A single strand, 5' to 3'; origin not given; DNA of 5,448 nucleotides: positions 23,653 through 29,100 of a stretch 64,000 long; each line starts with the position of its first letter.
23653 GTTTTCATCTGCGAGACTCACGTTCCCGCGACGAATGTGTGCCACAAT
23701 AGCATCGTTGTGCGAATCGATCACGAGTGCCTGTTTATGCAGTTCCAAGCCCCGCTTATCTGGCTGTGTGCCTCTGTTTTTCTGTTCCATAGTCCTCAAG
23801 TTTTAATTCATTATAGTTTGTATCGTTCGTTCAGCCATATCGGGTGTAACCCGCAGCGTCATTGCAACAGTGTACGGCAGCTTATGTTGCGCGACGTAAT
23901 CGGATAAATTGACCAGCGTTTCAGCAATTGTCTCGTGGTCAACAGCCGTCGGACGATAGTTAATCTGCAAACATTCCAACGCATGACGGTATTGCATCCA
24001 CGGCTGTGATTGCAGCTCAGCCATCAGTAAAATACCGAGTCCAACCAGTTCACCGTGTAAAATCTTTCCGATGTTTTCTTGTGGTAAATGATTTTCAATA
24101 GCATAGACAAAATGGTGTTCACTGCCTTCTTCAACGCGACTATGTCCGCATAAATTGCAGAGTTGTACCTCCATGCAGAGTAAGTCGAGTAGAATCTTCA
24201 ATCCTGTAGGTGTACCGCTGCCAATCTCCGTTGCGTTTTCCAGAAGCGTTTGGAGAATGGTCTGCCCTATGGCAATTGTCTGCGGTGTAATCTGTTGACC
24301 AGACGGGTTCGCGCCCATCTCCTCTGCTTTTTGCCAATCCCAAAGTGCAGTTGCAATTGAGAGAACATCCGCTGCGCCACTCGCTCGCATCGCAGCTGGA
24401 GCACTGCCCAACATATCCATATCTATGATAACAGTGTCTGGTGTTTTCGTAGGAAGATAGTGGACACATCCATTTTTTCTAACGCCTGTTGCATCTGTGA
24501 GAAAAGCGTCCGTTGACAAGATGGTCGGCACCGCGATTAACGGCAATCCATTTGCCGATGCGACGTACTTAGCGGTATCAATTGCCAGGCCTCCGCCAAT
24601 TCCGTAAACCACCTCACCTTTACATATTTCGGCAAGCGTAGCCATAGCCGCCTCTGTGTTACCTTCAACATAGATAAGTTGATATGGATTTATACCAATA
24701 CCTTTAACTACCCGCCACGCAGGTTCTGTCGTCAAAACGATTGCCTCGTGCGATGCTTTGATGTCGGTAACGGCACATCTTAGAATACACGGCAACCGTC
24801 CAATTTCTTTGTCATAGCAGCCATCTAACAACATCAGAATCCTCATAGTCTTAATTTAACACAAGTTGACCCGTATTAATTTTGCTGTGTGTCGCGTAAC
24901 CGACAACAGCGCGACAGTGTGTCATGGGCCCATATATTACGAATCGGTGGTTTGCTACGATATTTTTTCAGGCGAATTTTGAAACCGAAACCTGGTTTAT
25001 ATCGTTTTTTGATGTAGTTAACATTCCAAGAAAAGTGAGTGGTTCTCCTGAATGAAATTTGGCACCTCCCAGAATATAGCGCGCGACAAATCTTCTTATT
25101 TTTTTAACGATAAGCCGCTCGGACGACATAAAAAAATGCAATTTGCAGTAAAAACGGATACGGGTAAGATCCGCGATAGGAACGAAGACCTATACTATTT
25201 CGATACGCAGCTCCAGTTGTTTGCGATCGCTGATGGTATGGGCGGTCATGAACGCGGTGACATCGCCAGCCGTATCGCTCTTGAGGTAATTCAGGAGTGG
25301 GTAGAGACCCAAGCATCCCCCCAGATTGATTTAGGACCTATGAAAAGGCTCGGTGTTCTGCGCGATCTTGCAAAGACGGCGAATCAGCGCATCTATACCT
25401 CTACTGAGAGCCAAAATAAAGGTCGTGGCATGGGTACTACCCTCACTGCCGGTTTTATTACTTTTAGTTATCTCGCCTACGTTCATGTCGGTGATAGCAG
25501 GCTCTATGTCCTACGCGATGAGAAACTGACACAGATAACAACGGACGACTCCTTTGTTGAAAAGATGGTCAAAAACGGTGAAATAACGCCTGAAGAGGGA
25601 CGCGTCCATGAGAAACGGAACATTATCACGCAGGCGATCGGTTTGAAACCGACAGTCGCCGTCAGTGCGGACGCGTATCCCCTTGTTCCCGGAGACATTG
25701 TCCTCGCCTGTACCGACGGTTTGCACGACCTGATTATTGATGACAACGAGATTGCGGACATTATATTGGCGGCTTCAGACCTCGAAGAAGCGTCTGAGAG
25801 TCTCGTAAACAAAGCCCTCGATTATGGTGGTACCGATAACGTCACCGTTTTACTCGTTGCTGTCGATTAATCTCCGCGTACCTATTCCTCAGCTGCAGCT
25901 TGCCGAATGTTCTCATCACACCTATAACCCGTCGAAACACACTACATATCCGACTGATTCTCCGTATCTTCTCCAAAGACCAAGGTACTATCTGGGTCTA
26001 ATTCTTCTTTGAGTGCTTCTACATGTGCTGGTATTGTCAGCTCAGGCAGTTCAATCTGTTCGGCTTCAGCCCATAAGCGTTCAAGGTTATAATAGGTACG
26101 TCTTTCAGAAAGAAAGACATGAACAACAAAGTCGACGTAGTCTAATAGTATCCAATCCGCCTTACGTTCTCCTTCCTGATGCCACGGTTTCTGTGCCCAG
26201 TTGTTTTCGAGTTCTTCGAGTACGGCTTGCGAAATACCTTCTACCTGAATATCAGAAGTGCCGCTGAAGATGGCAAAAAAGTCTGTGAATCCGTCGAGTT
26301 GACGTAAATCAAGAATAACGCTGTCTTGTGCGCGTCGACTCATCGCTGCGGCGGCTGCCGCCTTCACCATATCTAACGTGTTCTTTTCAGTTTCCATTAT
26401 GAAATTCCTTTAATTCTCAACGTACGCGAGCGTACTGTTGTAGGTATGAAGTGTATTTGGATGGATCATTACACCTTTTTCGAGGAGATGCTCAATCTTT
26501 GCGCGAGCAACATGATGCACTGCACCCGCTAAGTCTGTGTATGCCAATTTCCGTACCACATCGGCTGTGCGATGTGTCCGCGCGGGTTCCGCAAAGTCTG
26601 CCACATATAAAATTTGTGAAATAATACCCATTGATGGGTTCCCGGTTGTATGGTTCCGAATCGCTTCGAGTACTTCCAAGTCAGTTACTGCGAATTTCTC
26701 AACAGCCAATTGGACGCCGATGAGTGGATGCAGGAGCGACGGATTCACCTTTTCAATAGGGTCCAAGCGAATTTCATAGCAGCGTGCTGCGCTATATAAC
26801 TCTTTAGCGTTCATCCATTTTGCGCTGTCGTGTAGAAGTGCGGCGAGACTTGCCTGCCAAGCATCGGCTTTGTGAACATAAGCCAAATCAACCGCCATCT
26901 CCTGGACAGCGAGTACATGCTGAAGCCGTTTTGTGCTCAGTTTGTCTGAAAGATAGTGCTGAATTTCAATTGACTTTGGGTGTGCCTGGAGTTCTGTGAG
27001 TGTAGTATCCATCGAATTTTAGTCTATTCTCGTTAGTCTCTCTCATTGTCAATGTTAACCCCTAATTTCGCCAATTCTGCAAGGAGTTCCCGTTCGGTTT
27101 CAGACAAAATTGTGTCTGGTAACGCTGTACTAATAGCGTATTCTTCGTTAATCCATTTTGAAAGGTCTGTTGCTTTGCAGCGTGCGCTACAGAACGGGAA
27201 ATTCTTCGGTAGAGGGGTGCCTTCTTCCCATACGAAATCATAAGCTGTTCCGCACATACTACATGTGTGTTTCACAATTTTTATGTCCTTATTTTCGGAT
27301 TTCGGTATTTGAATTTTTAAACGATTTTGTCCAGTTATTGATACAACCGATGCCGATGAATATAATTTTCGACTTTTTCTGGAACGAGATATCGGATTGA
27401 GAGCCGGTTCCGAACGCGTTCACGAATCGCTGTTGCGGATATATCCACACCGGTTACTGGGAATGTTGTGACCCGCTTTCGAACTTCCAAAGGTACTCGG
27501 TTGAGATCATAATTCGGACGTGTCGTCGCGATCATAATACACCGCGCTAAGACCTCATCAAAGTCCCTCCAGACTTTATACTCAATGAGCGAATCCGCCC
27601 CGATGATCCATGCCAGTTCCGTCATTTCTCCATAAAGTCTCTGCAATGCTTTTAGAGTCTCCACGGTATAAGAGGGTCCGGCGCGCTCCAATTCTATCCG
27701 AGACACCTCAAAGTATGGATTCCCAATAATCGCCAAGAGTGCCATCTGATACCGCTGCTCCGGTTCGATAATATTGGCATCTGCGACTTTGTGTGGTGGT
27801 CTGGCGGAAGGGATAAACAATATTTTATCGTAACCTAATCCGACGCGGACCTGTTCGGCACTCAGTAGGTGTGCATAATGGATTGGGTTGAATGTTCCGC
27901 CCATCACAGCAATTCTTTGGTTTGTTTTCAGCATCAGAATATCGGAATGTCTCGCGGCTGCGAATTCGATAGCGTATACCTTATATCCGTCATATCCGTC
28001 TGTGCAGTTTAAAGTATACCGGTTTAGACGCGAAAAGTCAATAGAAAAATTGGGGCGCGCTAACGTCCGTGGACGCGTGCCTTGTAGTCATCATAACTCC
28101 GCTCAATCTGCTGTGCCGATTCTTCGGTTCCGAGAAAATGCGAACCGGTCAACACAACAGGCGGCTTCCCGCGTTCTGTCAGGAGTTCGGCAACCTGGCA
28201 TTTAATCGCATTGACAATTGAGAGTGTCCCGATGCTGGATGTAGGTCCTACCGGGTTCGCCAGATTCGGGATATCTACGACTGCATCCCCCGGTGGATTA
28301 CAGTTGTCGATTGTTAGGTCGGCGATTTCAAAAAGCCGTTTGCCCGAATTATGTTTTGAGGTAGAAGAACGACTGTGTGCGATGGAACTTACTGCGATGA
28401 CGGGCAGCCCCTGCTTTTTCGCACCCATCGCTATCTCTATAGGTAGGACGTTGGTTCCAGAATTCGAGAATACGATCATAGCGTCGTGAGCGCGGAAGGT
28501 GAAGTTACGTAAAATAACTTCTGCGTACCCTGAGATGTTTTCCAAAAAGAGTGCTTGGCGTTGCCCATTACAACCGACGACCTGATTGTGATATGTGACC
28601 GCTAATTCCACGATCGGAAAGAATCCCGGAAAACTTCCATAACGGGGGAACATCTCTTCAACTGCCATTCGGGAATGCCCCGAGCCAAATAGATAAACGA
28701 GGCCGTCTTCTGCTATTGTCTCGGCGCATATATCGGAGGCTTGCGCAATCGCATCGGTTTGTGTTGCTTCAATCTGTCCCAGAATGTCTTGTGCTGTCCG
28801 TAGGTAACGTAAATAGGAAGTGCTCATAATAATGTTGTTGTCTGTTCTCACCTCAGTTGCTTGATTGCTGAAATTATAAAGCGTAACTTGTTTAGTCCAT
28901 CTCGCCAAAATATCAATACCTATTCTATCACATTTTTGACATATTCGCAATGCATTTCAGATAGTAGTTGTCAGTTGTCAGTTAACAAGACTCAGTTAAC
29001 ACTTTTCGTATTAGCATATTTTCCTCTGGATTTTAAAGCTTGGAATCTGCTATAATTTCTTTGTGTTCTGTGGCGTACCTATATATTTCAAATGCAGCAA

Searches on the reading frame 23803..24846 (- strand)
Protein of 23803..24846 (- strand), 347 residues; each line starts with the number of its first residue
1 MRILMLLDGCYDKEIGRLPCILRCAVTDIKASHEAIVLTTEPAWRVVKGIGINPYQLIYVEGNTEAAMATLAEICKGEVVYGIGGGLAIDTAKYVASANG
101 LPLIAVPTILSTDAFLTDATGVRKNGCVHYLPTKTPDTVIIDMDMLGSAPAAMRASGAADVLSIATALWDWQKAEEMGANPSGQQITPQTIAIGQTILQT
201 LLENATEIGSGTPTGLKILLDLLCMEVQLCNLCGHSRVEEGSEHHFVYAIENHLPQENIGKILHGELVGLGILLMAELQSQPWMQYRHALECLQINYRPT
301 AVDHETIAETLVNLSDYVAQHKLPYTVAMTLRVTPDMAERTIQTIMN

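Call 20: search_protein_families(library=ncbifam, proteins=[window:23803-24846:-], max_evalue=1e-8)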
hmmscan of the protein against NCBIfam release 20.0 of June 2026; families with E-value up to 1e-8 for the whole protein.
window:23803-24846:- (347 aa): 4 families
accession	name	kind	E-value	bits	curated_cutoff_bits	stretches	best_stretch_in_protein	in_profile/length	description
NF002022.0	PRK00843.1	equivalog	1.5e-38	132.7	413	1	72-313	83-318/350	NAD(P)-dependent glycerol-1-phosphate dehydrogenase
NF006941.0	PRK09423.1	subfamily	3e-18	65.8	336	1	68-206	76-215/367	glycerol dehydrogenase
NF053832.1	GlycoaldRedHalo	equivalog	1.1e-13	51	550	1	69-205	77-214/363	glycolaldehyde reductase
NF047954.1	PrpdilGlycDhGldA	equivalog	6.1e-12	45.4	700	1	68-205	76-214/365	bifunctional L-1,2-propanediol dehydrogenase/glycerol dehydrogenase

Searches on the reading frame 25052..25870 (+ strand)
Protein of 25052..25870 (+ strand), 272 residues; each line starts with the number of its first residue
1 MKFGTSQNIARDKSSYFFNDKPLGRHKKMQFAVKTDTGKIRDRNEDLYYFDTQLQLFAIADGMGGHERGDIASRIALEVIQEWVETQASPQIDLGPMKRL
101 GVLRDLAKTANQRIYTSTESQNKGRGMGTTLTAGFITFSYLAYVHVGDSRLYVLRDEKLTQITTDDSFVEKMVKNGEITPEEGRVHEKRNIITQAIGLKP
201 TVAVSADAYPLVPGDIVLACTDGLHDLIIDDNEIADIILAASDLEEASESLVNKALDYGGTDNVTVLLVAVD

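Call 20: search_protein_families(library=ncbifam, proteins=[window:25052-25870:+], max_evalue=1e-8)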
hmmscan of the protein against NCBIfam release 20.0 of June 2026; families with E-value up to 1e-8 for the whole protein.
window:25052-25870:+ (272 aa): 2 families
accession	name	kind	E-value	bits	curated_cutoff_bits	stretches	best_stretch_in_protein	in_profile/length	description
NF033484.1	Stp1_PP2C_phos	equivalog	9.9e-73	244.5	230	1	34-269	1-231/232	Stp1/IreP family PP2C-type Ser/Thr phosphatase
NF011149.0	PRK14559.1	equivalog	1.6e-28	99.8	374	1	30-270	373-630/642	serine/threonine phosphatase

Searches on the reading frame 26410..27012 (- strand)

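Call 20: search_protein_families(library=ncbifam, proteins=[window:26410-27012:-], max_evalue=1e-8)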
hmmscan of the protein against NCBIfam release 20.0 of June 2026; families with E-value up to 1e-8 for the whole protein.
window:26410-27012:- (200 aa): 2 families
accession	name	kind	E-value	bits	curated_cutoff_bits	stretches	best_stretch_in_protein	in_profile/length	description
TIGR00488.1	TIGR00488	equivalog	3.4e-37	128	70.15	1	22-192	2-172/173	bis(5'-nucleosyl)-tetraphosphatase (symmetrical) YqeK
NF005519.0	PRK07152.1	equivalog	1.7e-31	109.5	315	1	17-194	185-359/361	nicotinate-nucleotide adenylyltransferase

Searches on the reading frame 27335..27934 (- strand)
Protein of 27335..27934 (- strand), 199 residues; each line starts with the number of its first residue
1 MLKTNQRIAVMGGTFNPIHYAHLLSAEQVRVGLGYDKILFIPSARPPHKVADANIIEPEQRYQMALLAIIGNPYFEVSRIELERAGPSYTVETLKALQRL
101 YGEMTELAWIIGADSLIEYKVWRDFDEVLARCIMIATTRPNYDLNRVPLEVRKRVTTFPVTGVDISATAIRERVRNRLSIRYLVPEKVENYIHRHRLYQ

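Call 20: search_protein_families(library=ncbifam, proteins=[window:27335-27934:-], max_evalue=1e-8)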
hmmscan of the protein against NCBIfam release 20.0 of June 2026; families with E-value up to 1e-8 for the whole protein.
window:27335-27934:- (199 aa): 11 families
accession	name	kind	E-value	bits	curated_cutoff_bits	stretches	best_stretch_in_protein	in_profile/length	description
NF000840.1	PRK00071.1-3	equivalog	2.7e-60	203.3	150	1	3-199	3-199/201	nicotinate-nucleotide adenylyltransferase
NF000839.0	PRK00071.1-1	equivalog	5.9e-49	166.9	187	1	6-148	6-146/219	nicotinate-nucleotide adenylyltransferase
TIGR00482.1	TIGR00482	equivalog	2.5e-48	164.7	112.45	1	10-198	1-194/194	nicotinate (nicotinamide) nucleotide adenylyltransferase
NF000841.0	PRK00071.1-4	equivalog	3.7e-48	163.9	197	1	4-199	5-193/194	nicotinate-nucleotide adenylyltransferase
NF005519.0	PRK07152.1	equivalog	1.2e-35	123.1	315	1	6-198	1-184/361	nicotinate-nucleotide adenylyltransferase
NF005410.0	PRK06973.1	equivalog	9.8e-35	119.9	214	1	4-155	20-172/243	nicotinate-nucleotide adenylyltransferase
NF000843.0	PRK00071.2-2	equivalog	4.1e-22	78.7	240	1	3-145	9-147/212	nicotinate-nucleotide adenylyltransferase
NF000846.0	PRK00071.2-5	equivalog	2.7e-15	56.4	329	1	6-148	19-157/210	nicotinate-nucleotide adenylyltransferase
NF000845.0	PRK00071.2-4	equivalog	1.4e-13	50.8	210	1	7-147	9-145/197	nicotinate-nucleotide adenylyltransferase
NF000842.0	PRK00071.2-1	equivalog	2.3e-12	46.9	167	1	7-199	3-185/191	nicotinate-nucleotide adenylyltransferase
NF006479.0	PRK08887.1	equivalog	3.5e-12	46.5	164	0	6-137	2-131/174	nicotinate-nicotinamide nucleotide adenylyltransferase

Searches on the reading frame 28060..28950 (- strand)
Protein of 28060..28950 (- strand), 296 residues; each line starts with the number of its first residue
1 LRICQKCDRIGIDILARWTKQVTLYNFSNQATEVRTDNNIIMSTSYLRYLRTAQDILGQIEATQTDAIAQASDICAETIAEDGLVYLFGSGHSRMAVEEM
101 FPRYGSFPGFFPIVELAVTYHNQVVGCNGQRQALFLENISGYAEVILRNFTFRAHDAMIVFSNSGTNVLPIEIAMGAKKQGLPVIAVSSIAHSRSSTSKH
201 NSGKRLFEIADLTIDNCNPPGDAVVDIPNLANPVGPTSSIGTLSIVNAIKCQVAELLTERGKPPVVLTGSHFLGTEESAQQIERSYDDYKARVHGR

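Call 20: search_protein_families(library=ncbifam, proteins=[window:28060-28950:-], max_evalue=1e-8)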
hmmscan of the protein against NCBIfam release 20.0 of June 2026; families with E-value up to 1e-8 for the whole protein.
window:28060-28950:- (296 aa): 1 family
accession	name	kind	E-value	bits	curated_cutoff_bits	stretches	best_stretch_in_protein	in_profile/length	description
NF002805.0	PRK02947.1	subfamily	1.1e-84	283.5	135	1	46-290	4-243/247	sugar isomerase domain-containing protein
